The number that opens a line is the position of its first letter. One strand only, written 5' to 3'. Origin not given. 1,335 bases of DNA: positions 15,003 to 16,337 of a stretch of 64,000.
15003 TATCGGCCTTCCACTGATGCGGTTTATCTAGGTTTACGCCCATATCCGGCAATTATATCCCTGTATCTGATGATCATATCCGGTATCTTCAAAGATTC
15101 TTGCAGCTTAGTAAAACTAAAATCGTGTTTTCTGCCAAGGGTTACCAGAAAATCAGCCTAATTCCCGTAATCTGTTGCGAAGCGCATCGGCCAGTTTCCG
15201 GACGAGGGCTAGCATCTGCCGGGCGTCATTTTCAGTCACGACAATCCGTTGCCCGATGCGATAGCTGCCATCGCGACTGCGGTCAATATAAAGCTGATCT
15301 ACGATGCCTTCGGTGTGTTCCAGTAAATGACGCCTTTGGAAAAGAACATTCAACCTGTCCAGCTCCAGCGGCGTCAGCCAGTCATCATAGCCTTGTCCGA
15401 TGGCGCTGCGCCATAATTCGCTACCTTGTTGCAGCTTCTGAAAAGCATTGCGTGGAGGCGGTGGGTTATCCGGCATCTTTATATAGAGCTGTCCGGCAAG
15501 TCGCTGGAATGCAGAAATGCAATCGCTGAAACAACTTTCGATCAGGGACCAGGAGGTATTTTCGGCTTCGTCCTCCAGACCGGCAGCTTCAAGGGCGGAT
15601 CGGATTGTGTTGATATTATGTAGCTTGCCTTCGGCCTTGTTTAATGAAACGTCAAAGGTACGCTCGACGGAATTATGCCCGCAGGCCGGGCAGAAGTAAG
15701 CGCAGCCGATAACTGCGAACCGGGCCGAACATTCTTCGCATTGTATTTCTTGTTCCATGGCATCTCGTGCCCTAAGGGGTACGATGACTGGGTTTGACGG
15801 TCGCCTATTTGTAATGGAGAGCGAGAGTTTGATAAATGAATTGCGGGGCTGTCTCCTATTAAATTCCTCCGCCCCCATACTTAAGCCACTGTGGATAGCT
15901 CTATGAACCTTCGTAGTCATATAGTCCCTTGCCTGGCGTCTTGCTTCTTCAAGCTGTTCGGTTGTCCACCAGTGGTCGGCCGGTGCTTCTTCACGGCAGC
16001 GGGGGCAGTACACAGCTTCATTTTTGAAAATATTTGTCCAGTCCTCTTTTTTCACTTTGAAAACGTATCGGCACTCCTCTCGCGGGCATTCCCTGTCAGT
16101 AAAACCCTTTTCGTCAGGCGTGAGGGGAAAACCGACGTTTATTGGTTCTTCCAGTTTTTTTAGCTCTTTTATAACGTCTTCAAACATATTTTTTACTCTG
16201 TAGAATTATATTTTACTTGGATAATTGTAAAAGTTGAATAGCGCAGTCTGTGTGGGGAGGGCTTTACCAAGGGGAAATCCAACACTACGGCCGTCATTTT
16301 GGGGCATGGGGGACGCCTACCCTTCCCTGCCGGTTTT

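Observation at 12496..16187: Double zinc-ribbon / HEPN-like protein directly upstream of an R-then-M type II operon: candidate three-gene defence module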

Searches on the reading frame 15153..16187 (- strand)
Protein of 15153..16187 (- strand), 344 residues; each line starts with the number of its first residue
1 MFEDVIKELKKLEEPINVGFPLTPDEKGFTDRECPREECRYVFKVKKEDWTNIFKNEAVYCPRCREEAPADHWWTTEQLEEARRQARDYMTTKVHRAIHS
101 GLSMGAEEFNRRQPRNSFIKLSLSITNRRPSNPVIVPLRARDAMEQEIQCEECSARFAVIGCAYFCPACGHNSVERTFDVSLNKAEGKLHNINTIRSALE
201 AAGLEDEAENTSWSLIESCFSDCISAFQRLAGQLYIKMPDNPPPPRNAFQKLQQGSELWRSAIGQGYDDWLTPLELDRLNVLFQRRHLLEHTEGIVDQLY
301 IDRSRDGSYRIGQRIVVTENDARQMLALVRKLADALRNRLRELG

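Call 3: search_protein_families(library=pfam, proteins=[window:15153-16187:-], max_evalue=0.1)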
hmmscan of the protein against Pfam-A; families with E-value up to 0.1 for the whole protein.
window:15153-16187:- (344 aa): 2 families
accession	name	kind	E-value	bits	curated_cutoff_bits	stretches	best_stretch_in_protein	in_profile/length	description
PF08772.16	Zn_ribbon_NOB1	-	0.016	15.7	24.9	1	149-189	10-47/72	Nin one binding (NOB1) Zn-ribbon like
PF03966.22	Trm112p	-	0.025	14.9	22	0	137-158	16-36/40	Trm112p-like protein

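Call 4: search_protein_families(library=padloc, proteins=[window:15153-16187:-], max_evalue=0.1)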
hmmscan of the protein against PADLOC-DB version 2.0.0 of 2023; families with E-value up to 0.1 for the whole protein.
window:15153-16187:- (344 aa): 1 family
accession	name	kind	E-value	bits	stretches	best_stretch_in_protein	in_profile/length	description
PDLC04447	PDC-M14A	-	4.2e-13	47.9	1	19-172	7-150/152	-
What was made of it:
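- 15669..15752 (-): Zinc ribbon 2 (aa 146-173; C150-x2-C153 ... C166-x2-C169). Together with ribbon 1 it matches PADLOC PDC-M14A (aa 19-172, E=4e-13, call 4).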

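Call 5: search_protein_families(library=ncbifam, proteins=[window:15153-16187:-], max_evalue=0.1)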
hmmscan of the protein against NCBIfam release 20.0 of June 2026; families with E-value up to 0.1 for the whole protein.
window:15153-16187:- (344 aa): 3 families
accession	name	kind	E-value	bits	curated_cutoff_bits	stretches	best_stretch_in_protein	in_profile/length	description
TIGR01971.1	NuoI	subfamily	0.036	13.6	113.05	0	50-93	75-118/121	NADH-quinone oxidoreductase, chain I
NF001646.0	PRK00420.1-3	equivalog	0.039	14.2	117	0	55-75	33-53/117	hypothetical protein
TIGR02605.1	CxxC_CxxC_SSSS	subfamily_domain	0.039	14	31.3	0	149-179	7-42/52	FmdB family zinc ribbon protein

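Call 7: find_homologous_proteins(query=window:15153-16187:-, max_evalue=0.001)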
Query window:15153-16187:- (344 aa): 833 proteins with E <= 0.001 among 3608 candidates; the best 120 are listed.
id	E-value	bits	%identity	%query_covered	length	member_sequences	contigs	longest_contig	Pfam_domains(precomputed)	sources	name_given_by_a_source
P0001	3.3e-235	798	100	100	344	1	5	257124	-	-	-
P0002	5.1e-190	649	81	100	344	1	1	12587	-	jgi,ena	-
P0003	1.8e-172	591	73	100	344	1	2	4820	-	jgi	jgi:hypothetical protein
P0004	8.9e-161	553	70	97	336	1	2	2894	-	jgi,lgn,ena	-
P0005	3.6e-159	548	69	98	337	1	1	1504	-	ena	-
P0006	9.7e-147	507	64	98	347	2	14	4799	-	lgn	-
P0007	3.3e-141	488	62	98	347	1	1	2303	-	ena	-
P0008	1.8e-116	407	52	99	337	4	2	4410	-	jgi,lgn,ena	-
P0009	2.1e-116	407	52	100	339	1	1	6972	-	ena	-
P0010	3.6e-116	406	52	100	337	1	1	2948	-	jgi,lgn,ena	-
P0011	3.8e-115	403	53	98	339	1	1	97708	-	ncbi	ncbi:MAG: hypothetical protein R3C68_06335 [Myxococcota bacterium]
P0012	4.4e-115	403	52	98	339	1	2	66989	-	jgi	jgi:hypothetical protein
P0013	1.1e-114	401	53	98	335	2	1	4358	-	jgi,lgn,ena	jgi:uncharacterized Zn finger protein (UPF0148 family)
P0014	3.5e-114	400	52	98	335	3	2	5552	-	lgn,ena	-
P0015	1.5e-113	397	51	98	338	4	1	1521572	-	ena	-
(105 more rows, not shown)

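Call 9: find_encoding_contigs(protein=window:15153-16187:-, flank=10000, max_places=5)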
Protein window:15153-16187:- (344 aa): 14 contigs read that carry it; 5 places shown.
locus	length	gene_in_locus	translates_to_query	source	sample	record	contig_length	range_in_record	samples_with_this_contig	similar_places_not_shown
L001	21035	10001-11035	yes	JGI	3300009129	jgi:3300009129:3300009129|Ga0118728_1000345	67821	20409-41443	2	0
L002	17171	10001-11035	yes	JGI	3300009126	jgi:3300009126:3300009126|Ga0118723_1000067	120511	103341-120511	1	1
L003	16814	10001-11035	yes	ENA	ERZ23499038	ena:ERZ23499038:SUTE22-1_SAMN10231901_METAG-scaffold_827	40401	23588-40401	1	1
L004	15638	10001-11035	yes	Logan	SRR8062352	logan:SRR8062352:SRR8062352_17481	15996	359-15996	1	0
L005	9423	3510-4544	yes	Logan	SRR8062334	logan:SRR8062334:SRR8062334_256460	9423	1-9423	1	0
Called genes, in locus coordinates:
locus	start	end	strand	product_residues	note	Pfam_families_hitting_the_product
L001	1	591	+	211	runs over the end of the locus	PF02517:Rce1-like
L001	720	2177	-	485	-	PF00239:Resolvase, PF07508:Recombinase, PF13408:Zn_ribbon_recom (weak)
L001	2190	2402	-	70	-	PF13560:HTH_31, PF12844:HTH_19, PF13443:HTH_26, PF01381:HTH_3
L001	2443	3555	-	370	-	-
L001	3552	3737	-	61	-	-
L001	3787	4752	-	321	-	-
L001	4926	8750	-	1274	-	-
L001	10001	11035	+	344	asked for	-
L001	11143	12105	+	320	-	PF09572:RE_XamI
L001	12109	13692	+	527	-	PF07669:Eco57I, PF22837:M_Eco57I_C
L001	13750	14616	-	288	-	-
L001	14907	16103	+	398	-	-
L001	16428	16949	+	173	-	PF07883:Cupin_2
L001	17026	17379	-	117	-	-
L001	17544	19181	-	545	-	PF02776:TPP_enzyme_N, PF00205:TPP_enzyme_M, PF02775:TPP_enzyme_C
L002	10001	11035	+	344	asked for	-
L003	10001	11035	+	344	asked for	-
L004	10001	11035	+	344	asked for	-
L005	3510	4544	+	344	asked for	-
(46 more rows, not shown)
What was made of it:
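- Checked: These are real genes rather than chance ORFs: 833 database homologs at E<=1e-3 (call 7) and identical copies on 14 contigs (call 9).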

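Call 11: find_related_loci(query=A1, collection=genome_contigs, flank=10000)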
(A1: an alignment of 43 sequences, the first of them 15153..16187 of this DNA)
Query A1 (344 aa) in genome_contigs; peptide patterns used: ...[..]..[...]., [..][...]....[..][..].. (x = any residue, [..] = any of these).
336 stretches matched a pattern; 221 encode a relative of the query (tblastn E <= 1e-3); the best 80 are kept; 80 distinct loci.
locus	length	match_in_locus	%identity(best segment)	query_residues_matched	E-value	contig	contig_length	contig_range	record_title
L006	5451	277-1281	52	1-340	1e-122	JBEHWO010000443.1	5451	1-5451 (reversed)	MAG: Vulcanimicrobiota bacterium isolate ER2 k141_148815_length_5451_cov_7.1650, whole genome shotgun sequence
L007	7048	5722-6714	51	1-337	3e-116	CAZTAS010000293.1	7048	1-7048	MAG TPA_asm: uncultured Thermodesulfobacteriota bacterium isolate SRP323688_co1_150 genome assembly, contig: NODE_15169_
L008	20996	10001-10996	52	1-337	9e-113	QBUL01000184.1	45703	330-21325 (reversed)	ANME-1 cluster archaeon GoMg1 GOMG1_6, whole genome shotgun sequence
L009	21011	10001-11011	49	1-342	6e-110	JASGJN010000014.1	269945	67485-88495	MAG: Anaeromyxobacter sp. isolate 5N478 JMF-2111-06-0005.ont.bin.478_13, whole genome shotgun sequence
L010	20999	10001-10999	48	1-339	2e-109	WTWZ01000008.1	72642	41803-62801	MAG: Prolixibacteraceae bacterium isolate X3_MetaBAT.42 scaffold_384, whole genome shotgun sequence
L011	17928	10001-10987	48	1-337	3e-109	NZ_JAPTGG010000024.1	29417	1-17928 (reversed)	Dasania phycosphaerae strain GY-19 NODE_24_length_29417_cov_169.541618, whole genome shotgun sequence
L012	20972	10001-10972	49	1-333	8e-109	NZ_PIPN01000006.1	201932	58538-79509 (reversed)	Aliidiomarina sedimenti strain GBSy1 contig6, whole genome shotgun sequence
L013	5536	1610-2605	50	1-337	1e-108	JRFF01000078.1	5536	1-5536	MAG: Candidatus Izimaplasma bacterium HR2 KQ78_contig000078, whole genome shotgun sequence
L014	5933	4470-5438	51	10-337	1e-108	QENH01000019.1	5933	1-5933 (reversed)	Methanophagales archaeon isolate CONS3730B06UFb1 Ga0123266_1133, whole genome shotgun sequence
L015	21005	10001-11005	47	1-340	2e-108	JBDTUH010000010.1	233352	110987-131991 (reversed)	MAG: Chitinophagaceae bacterium isolate cluster3_bin.4 NODE_34_length_233352_cov_13.799063, whole genome shotgun sequenc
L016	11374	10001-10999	47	1-339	7e-108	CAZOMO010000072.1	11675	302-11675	MAG TPA_asm: uncultured Ignavibacterium sp. isolate binchicken_co235_20 genome assembly, contig: NODE_13294_length_11675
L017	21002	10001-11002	47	1-340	8e-108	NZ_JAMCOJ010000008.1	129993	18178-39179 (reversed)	Cellulophaga sp. 20_2_10 Scaffold8, whole genome shotgun sequence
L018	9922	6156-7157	47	1-340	2e-107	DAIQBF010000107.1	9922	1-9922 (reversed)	MAG TPA_asm: Lutibacter sp. isolate CTOTU27531 NODE_1282_length_9922_cov_4.265228, whole genome shotgun sequence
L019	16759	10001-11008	45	1-344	2e-106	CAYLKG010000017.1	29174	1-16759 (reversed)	MAG TPA_asm: uncultured Aliarcobacter sp. isolate SRP220891_co1_127 genome assembly, contig: NODE_3034_length_29174_cov_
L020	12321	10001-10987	49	1-338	4e-106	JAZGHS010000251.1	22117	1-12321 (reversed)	MAG: Candidatus Zixiibacteriota bacterium isolate SCS6bin.4 SCS6bin.4_251, whole genome shotgun sequence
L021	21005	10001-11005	47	1-340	5e-109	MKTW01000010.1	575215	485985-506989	MAG: Sphingobacteriales bacterium 44-61 SCNpilot_expt_1000_bf_scaffold_39, whole genome shotgun sequence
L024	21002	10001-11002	46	1-340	2e-105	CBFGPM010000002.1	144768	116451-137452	MAG TPA_asm: uncultured Sediminibacterium sp. isolate SRR14536362_binner123_Refined_65 genome assembly, contig: ERZ27321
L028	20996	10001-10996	46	1-337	1e-104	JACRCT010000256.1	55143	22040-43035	MAG: Deltaproteobacteria bacterium isolate NC_groundwater_1653_Pr3_B-0.1um_69_9 SR-2_scaffold_141_855033, whole genome s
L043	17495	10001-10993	46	1-342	4e-101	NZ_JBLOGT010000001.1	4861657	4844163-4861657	Rahnella sp. PCH160 contig1_Rahnella_sp_PCH160, whole genome shotgun sequence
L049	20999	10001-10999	46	1-339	1e-100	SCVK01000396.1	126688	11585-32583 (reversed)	MAG: Chitinophagaceae bacterium isolate GW715_bin.51 GW715_bin.51-126763, whole genome shotgun sequence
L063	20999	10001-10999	45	1-342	1e-94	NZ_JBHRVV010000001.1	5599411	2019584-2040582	Massilia haematophila strain CCM 7480 tig00000001, whole genome shotgun sequence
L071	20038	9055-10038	45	1-336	3e-92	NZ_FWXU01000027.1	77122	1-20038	Rhizobium sp. RU36D, whole genome shotgun sequence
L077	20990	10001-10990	49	1-338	8e-107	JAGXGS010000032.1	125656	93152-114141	MAG: Thiogranum sp. isolate LH_M44 k141_364488, whole genome shotgun sequence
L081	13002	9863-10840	44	1-336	7e-86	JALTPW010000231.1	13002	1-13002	MAG: Chromatiales bacterium isolate S140_maxbin2_scaf2bin.116 S140_NODE_1569_length_13002_cov_3.242019, whole genome sho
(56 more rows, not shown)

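Call 15: predict_structure(alignment_id=A1)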
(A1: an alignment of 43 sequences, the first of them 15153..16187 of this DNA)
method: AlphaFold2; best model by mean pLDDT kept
length: 344 residues; sequences in the alignment: 43
mean_pLDDT: 86.0   pTM: 0.71
mean pLDDT of the five models: 86.0, 84.5, 84.0, 81.3, 80.2
residues with pLDDT >= 90: 165; 70-90: 139; 50-70: 38; < 50: 2
segments of 3 or more residues with pLDDT < 50: none
pLDDT, mean of each block of 10 residues (from residue 1): 79 73 84 91 90 80 91 87 83 82 80 68 53 57 74 89 84 90 90 84 86 91 94 92 92 95 96 97 94 93 92 95 97 95 88
secondary structure, 60 per line:
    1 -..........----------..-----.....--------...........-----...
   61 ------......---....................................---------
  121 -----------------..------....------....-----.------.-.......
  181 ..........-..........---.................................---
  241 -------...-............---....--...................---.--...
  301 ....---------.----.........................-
elements in order: H2-11 E29-33 E42-46 H47-52 E58-60 E67-69 H76-111 E146-149 E156-159 H174-190 H192-201 H205-237 H252-263 H267-270 H273-291 H298-304 H319-343
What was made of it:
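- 15153..16187 (-): Gene for the 344-aa double zinc-ribbon / HEPN-like protein (the feature of interest). AlphaFold2 model with mean pLDDT 86 (call 15).
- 15963..16127 (-): Zinc ribbon 1 (aa 21-75; C34-x4-C39 ... C61-x2-C64). Beta-strands 29-33, 42-46, 58-60 and 67-69 in the model (call 15).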
